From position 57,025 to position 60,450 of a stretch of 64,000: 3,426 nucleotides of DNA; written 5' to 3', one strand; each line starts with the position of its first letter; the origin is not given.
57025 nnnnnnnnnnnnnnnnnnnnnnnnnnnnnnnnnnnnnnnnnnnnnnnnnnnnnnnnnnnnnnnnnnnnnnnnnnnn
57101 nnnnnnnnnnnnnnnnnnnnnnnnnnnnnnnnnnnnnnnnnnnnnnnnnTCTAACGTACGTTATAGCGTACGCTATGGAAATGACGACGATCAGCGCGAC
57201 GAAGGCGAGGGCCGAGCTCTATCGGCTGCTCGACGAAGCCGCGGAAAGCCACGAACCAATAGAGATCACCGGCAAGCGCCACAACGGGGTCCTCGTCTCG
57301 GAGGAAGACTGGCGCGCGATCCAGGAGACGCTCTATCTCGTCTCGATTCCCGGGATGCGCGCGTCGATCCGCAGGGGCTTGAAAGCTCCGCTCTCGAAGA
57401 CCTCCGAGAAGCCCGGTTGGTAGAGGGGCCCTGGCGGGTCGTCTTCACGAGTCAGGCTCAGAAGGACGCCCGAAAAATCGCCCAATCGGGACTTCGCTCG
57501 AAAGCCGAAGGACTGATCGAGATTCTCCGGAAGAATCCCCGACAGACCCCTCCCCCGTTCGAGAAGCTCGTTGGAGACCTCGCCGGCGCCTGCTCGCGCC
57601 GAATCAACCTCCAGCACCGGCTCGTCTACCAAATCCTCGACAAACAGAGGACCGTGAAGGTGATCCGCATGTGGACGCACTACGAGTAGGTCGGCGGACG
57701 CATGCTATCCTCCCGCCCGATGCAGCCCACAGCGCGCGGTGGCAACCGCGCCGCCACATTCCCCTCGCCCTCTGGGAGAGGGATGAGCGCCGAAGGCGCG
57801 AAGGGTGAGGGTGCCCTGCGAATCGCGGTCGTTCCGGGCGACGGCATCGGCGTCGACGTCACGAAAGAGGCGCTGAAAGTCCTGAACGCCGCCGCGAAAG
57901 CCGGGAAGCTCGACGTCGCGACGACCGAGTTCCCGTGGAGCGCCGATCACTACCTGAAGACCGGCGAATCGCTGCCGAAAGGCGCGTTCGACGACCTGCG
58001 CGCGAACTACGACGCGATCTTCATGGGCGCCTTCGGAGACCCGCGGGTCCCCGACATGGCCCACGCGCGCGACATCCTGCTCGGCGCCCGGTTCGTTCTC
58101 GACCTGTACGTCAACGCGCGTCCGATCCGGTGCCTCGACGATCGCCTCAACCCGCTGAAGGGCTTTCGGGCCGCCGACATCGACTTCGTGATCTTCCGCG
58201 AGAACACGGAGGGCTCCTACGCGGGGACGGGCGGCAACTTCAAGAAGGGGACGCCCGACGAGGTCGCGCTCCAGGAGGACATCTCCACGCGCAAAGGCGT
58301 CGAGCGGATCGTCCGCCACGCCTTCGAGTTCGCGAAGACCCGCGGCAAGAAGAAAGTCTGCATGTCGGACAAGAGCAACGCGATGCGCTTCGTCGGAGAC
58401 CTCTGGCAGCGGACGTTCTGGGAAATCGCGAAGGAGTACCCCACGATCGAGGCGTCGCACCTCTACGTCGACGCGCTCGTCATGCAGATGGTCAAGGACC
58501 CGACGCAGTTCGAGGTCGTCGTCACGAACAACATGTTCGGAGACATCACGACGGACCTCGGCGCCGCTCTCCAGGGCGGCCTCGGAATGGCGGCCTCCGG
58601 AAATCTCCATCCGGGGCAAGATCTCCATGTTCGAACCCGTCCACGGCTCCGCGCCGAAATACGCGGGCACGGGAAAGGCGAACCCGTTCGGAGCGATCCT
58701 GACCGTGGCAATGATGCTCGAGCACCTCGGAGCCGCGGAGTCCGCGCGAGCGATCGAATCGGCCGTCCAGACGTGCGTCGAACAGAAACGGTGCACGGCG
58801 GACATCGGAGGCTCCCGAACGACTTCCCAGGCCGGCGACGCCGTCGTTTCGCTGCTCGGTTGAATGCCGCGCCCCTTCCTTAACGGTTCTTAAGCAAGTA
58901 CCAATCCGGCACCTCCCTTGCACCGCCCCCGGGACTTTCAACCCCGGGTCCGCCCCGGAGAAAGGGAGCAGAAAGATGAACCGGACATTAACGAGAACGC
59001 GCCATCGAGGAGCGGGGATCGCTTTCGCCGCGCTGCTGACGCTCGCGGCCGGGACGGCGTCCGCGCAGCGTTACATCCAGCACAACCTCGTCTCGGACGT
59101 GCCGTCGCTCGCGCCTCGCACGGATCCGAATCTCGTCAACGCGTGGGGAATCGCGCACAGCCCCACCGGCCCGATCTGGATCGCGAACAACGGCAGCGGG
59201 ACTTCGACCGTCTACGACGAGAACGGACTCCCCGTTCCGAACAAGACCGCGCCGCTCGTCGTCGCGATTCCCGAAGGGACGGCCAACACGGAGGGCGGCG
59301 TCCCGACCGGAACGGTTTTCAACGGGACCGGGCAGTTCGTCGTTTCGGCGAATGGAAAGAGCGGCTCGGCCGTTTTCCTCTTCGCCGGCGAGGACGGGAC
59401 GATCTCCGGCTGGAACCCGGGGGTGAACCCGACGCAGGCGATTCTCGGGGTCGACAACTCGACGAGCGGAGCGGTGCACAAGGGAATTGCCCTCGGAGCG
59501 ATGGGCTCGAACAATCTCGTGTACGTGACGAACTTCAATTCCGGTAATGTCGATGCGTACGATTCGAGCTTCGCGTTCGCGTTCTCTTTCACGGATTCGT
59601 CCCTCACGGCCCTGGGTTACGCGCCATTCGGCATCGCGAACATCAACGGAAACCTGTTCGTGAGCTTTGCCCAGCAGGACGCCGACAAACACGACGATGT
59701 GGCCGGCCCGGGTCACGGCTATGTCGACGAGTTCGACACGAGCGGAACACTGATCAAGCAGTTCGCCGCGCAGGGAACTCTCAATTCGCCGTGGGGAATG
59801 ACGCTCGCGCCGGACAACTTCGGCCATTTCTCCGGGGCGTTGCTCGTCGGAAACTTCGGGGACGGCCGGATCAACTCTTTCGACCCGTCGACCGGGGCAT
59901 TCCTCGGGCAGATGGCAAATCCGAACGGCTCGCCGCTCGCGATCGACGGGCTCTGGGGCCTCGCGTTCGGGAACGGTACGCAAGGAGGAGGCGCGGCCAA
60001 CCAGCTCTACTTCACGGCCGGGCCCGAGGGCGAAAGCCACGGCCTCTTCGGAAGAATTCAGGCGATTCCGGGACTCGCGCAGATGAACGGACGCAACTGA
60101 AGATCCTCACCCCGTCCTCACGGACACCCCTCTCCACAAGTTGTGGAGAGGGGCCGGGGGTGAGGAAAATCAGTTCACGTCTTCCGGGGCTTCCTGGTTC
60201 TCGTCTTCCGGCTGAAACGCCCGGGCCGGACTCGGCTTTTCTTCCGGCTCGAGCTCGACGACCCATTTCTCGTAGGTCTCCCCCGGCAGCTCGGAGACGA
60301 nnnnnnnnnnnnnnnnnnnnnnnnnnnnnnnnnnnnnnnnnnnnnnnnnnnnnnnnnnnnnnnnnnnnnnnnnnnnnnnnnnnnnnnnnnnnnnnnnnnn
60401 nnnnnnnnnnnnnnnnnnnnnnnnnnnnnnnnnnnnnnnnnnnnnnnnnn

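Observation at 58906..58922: Near-perfect sigma54 -24/-12 promoter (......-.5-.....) driving an orphan secreted beta-propeller-like protein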

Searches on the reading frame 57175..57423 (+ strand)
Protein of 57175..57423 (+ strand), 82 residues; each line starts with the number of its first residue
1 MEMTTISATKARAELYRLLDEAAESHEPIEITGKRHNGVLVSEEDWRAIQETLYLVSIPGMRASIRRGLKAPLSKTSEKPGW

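Call 5: search_protein_families(library=ncbifam, proteins=[window:57175-57423:+], max_evalue=0.001)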
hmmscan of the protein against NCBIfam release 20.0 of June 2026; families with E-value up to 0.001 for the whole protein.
window:57175-57423:+ (82 aa): 2 families
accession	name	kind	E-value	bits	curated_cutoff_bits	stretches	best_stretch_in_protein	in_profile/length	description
TIGR01552.1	phd_fam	subfamily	2.4e-08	33.2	20.8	1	5-55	1-51/53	type II toxin-antitoxin system prevent-host-death family antitoxin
NF008499.0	PRK11409.1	equivalog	1.5e-07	31.4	121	1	3-60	1-59/83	YoeB-YefM toxin-antitoxin system antitoxin YefM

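Call 6: search_protein_families(library=pfam, proteins=[window:57175-57423:+], max_evalue=0.01)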
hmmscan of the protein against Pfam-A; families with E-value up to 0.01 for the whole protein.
window:57175-57423:+ (82 aa): 1 family
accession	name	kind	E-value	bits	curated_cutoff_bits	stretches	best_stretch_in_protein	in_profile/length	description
PF02604.26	PhdYeFM_antitox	-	3.6e-19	68.7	29.8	1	3-70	1-69/74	Antitoxin Phd_YefM, type II toxin-antitoxin system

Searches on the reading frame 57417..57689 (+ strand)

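Call 5: search_protein_families(library=ncbifam, proteins=[window:57417-57689:+], max_evalue=0.001)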
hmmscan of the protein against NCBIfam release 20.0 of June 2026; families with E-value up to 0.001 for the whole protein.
window:57417-57689:+ (90 aa): 2 families
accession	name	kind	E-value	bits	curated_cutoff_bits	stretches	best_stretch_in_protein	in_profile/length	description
TIGR02116.1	toxin_Txe_YoeB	equivalog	2.6e-25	88.4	51.8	1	10-89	1-80/80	Txe/YoeB family addiction module toxin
TIGR02385.1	RelE_StbE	subfamily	3.6e-07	30.6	27.9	1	7-88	1-84/88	type II toxin-antitoxin system mRNA interferase toxin, RelE/StbE family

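Call 6: search_protein_families(library=pfam, proteins=[window:57417-57689:+], max_evalue=0.01)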
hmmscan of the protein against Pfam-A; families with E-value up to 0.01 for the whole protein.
window:57417-57689:+ (90 aa): 3 families
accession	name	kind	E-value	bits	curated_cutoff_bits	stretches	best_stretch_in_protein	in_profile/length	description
PF06769.20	YoeB_toxin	-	4e-08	33.6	27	1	27-89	20-80/80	YoeB-like toxin of bacterial type II toxin-antitoxin system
PF05016.21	ParE_toxin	-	8.1e-07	30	23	1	8-88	1-85/89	ParE toxin of type II toxin-antitoxin system, parDE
PF15781.12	ParE-like_toxin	-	0.0097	16.3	28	0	8-88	1-79/87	ParE-like toxin of type II bacterial toxin-antitoxin system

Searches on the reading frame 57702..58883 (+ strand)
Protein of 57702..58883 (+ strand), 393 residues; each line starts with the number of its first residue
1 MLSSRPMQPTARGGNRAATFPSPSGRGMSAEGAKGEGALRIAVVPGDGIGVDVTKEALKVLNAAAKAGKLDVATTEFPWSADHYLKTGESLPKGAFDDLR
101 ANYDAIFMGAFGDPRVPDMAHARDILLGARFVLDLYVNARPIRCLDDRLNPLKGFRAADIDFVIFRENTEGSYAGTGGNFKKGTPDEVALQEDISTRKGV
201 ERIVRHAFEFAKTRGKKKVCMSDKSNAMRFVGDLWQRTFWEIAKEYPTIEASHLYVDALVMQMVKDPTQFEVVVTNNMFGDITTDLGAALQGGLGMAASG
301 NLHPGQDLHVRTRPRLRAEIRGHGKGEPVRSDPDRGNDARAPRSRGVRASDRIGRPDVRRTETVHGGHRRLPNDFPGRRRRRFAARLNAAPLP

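Call 5: search_protein_families(library=ncbifam, proteins=[window:57702-58883:+], max_evalue=0.001)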
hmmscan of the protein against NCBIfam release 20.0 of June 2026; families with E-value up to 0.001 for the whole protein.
window:57702-58883:+ (393 aa): 16 families
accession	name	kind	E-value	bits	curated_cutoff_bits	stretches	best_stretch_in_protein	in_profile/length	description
NF002898.0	PRK03437.1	equivalog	7.8e-96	321.3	393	1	39-306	5-268/347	3-isopropylmalate dehydrogenase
TIGR02089.1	TTC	equivalog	1.2e-80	271.1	470.4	1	39-307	4-272/352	tartrate dehydrogenase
NF006048.0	PRK08194.1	equivalog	1.4e-71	241.4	501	1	39-304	4-266/352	tartrate dehydrogenase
TIGR02088.1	LEU3_arch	subfamily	3.2e-57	194.2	409.8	1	41-302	1-245/324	isopropylmalate/isohomocitrate dehydrogenases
TIGR00169.1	leuB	equivalog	1e-54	185.9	353.2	1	40-303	1-266/349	3-isopropylmalate dehydrogenase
NF040626.1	AksF2_Meth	equivalog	2e-53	181.8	540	1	40-303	3-248/333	homoisocitrate dehydrogenase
NF040619.1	AksF_Meth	equivalog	1.6e-51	175.4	500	1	40-307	3-270/343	homoisocitrate dehydrogenase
NF006529.0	PRK08997.1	equivalog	1.5e-46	158.9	510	1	40-303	5-253/335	isocitrate dehydrogenase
NF006673.0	PRK09222.1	equivalog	1.9e-46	159.1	509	1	39-302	5-253/482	NADP-dependent isocitrate dehydrogenase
TIGR00175.1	mito_nad_idh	equivalog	2.1e-42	145.5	432.4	1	38-303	3-251/334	isocitrate dehydrogenase (NAD(+))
TIGR02924.1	ICDH_alpha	equivalog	3.4e-37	128.6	561.35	1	40-302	2-249/473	isocitrate dehydrogenase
NF040855.1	iso_homocit_dh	equivalog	5.2e-32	111.4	680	1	40-303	3-240/345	isocitrate--homoisocitrate dehydrogenase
NF005425.0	PRK07006.1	equivalog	1.1e-25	90.3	490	2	41-186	29-171/416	NADP-dependent isocitrate dehydrogenase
TIGR00183.1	prok_nadp_idh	equivalog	2.2e-25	89.4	567.3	2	41-185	29-170/417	isocitrate dehydrogenase (NADP(+))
NF005036.0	PRK06451.1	equivalog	7.3e-21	74.4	484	1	43-302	28-321/412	NADP-dependent isocitrate dehydrogenase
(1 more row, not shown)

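Call 6: search_protein_families(library=pfam, proteins=[window:57702-58883:+], max_evalue=0.01)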
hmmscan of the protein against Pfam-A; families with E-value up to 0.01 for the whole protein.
window:57702-58883:+ (393 aa): 2 families
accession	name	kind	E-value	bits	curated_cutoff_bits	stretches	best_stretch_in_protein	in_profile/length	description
PF00180.25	Iso_dh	-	8.3e-66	223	27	1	41-304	2-267/348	Isocitrate/isopropylmalate dehydrogenase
PF17648.7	Luciferase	-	0.0096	16.5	23.7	0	302-336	7-41/63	Luciferase domain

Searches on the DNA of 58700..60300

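Call 28: search_rna_families(source=window, start=58700, end=60300, threshold=evalue, max_evalue=1)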
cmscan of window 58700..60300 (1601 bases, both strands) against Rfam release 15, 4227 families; matches with E-value up to 1: 2.
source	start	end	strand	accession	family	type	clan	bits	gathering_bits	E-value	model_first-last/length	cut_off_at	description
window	60099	60171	+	RF03406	mir-3099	Gene; miRNA;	-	29.4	95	0.0022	1-84/84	no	mir-3099 microRNA precursor family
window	60125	60204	-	RF01670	P17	Gene; sRNA;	-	14.9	45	0.59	1-282/282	no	Pseudomonas sRNA P17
